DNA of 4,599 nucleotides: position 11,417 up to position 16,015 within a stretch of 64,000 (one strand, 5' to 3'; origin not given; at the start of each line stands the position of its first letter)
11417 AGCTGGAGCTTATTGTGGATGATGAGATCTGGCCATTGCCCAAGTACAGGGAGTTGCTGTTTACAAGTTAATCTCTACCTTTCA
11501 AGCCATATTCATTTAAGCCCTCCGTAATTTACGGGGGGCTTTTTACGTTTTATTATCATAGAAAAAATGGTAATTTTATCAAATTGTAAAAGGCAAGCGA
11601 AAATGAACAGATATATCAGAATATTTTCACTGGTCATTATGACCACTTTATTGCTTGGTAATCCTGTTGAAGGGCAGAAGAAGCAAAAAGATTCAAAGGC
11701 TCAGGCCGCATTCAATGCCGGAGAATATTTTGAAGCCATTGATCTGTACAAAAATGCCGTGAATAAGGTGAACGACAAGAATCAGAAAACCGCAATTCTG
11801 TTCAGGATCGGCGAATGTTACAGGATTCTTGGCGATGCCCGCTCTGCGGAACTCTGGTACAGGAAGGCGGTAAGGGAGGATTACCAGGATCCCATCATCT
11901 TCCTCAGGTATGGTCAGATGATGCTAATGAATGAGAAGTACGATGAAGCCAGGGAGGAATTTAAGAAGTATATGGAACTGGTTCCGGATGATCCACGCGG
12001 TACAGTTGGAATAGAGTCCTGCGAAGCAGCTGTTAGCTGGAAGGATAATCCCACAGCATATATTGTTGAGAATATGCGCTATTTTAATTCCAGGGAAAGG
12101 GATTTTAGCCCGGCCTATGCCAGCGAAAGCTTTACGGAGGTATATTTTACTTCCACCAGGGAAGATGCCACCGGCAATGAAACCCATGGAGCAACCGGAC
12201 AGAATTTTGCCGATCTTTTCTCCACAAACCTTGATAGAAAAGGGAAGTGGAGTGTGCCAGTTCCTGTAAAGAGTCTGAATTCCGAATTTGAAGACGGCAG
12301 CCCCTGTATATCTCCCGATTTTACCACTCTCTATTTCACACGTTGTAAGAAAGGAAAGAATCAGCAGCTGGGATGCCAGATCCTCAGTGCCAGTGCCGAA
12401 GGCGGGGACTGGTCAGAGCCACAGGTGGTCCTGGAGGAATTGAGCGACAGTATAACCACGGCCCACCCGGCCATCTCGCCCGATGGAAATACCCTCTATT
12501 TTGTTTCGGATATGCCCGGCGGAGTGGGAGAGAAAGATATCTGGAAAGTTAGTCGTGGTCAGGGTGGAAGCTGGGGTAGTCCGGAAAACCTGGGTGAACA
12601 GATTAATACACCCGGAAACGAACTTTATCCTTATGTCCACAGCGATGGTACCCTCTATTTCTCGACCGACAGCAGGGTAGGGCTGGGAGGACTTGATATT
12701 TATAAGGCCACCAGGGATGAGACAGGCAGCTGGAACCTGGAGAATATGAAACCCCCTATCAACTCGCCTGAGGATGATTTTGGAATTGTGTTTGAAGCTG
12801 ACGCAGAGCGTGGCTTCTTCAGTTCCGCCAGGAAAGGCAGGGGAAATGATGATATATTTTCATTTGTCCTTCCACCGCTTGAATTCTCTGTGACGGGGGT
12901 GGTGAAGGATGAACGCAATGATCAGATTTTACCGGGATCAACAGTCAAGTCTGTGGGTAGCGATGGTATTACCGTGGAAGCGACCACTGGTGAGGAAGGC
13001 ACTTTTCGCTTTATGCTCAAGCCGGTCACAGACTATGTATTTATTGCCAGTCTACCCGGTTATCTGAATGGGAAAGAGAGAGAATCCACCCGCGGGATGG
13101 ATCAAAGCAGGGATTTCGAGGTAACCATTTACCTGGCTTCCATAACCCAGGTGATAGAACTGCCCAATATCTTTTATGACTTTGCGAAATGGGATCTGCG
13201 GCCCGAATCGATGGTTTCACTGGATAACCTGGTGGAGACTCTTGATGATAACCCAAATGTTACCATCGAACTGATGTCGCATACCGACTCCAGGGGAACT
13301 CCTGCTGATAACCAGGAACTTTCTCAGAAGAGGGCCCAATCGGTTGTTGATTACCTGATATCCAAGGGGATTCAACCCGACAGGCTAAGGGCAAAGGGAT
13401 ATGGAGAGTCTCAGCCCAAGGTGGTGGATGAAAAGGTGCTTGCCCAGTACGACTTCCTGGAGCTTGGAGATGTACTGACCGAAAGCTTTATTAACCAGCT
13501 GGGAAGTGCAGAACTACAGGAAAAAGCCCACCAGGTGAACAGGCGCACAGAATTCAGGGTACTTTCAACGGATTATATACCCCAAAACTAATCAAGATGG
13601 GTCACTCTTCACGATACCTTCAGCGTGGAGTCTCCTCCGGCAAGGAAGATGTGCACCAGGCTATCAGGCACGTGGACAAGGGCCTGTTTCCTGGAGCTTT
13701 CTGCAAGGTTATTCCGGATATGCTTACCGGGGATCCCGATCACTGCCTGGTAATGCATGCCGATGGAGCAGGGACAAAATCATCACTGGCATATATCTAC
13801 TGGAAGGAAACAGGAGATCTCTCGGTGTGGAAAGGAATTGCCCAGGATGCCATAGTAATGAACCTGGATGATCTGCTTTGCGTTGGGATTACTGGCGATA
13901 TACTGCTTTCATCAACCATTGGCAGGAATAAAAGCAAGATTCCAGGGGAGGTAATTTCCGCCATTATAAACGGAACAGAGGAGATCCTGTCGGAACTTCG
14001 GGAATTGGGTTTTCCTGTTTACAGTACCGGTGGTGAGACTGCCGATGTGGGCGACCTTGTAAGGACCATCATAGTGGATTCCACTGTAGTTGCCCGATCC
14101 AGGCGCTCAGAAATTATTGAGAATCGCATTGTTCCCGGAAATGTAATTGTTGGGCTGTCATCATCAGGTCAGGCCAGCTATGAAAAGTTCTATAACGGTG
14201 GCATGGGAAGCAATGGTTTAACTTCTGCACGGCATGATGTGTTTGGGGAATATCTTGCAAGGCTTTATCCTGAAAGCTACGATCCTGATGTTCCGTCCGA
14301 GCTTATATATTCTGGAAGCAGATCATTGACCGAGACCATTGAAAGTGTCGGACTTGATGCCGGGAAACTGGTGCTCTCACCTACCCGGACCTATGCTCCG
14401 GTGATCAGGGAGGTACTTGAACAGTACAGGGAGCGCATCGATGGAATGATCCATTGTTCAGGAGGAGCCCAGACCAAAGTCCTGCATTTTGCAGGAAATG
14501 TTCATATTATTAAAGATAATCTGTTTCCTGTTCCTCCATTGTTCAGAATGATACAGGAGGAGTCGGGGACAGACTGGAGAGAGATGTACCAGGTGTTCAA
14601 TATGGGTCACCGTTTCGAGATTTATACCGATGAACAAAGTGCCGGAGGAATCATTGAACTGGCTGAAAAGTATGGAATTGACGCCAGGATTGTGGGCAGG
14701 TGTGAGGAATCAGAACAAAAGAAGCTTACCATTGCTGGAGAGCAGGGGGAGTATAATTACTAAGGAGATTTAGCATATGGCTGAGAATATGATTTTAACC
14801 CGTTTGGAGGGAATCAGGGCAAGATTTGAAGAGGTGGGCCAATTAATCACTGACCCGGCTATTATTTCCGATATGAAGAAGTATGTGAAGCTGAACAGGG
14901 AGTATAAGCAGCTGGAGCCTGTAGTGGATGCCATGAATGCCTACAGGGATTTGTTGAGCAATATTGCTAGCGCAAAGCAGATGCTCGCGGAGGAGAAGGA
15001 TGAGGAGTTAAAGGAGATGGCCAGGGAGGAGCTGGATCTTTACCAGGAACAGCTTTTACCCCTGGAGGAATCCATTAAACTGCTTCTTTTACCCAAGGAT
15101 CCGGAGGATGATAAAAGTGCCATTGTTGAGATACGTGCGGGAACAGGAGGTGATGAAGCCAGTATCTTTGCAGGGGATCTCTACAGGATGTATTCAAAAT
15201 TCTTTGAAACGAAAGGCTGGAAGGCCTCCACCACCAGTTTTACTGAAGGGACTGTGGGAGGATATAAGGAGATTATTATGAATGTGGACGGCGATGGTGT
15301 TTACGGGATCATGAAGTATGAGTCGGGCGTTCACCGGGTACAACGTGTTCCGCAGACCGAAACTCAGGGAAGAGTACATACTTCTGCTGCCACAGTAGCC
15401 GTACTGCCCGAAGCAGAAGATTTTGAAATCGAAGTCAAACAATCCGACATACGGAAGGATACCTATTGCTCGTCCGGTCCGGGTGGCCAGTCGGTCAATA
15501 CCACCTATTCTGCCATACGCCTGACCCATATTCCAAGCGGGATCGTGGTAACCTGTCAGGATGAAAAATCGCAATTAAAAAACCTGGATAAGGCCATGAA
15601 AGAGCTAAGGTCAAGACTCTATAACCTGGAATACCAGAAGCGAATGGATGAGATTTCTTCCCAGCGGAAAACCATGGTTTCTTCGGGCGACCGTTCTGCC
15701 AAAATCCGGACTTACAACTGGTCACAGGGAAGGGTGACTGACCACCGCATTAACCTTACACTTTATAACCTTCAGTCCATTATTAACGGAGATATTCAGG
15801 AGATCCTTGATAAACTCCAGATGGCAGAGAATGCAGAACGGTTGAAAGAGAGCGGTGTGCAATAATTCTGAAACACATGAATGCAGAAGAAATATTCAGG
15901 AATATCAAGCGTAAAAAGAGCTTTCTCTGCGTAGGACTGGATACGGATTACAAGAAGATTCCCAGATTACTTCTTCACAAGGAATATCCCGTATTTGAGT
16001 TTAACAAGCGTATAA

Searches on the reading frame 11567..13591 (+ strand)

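Call 91: search_protein_families(library=pfam, proteins=[window:11567-13591:+], max_evalue=1e-8)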
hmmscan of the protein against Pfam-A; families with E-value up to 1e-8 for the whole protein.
window:11567-13591:+ (674 aa): 4 families
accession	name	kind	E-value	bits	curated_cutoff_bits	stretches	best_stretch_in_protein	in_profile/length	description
PF00691.25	OmpA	-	4.8e-18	65.8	27.2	1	536-620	1-87/98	OmpA family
PF07676.18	PD40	-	1.8e-17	63.2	20.9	0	301-326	14-37/38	WD40-like Beta Propeller Repeat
PF07719.23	TPR_2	-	9e-11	41.5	27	0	113-142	5-34/34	Tetratricopeptide repeat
PF13620.12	CarboxypepD_reg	-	3.5e-09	37.3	32.3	0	441-520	1-80/82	Carboxypeptidase regulatory-like domain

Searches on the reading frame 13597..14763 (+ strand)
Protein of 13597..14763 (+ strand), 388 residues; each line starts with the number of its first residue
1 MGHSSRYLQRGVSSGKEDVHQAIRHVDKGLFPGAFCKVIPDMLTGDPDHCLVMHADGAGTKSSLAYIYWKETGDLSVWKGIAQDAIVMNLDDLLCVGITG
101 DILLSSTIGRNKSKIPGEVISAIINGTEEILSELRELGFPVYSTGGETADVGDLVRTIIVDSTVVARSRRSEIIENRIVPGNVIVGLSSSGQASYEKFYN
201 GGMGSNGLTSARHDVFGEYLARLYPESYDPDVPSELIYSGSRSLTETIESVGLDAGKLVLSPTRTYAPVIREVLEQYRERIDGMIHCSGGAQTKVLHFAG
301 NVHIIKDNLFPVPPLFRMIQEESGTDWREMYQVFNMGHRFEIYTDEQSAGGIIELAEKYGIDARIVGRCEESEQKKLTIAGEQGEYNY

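Call 91: search_protein_families(library=pfam, proteins=[window:13597-14763:+], max_evalue=1e-8)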
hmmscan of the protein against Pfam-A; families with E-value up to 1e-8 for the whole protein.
window:13597-14763:+ (388 aa): 1 family
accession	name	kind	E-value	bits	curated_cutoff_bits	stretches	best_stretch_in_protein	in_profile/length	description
PF00586.29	AIRS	-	8.4e-12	45.9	24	1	46-166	10-110/112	AIR synthase related protein, N-terminal domain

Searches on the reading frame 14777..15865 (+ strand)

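Call 91: search_protein_families(library=pfam, proteins=[window:14777-15865:+], max_evalue=1e-8)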
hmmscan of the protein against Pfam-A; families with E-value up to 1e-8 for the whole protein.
window:14777-15865:+ (362 aa): 2 families
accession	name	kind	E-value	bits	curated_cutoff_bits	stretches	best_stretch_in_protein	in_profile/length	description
PF03462.23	PCRF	-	8.6e-75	251.2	24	1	14-207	2-194/194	PCRF domain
PF00472.26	RF-1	-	1.4e-38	131.8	35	1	215-324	2-116/116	RF-1 domain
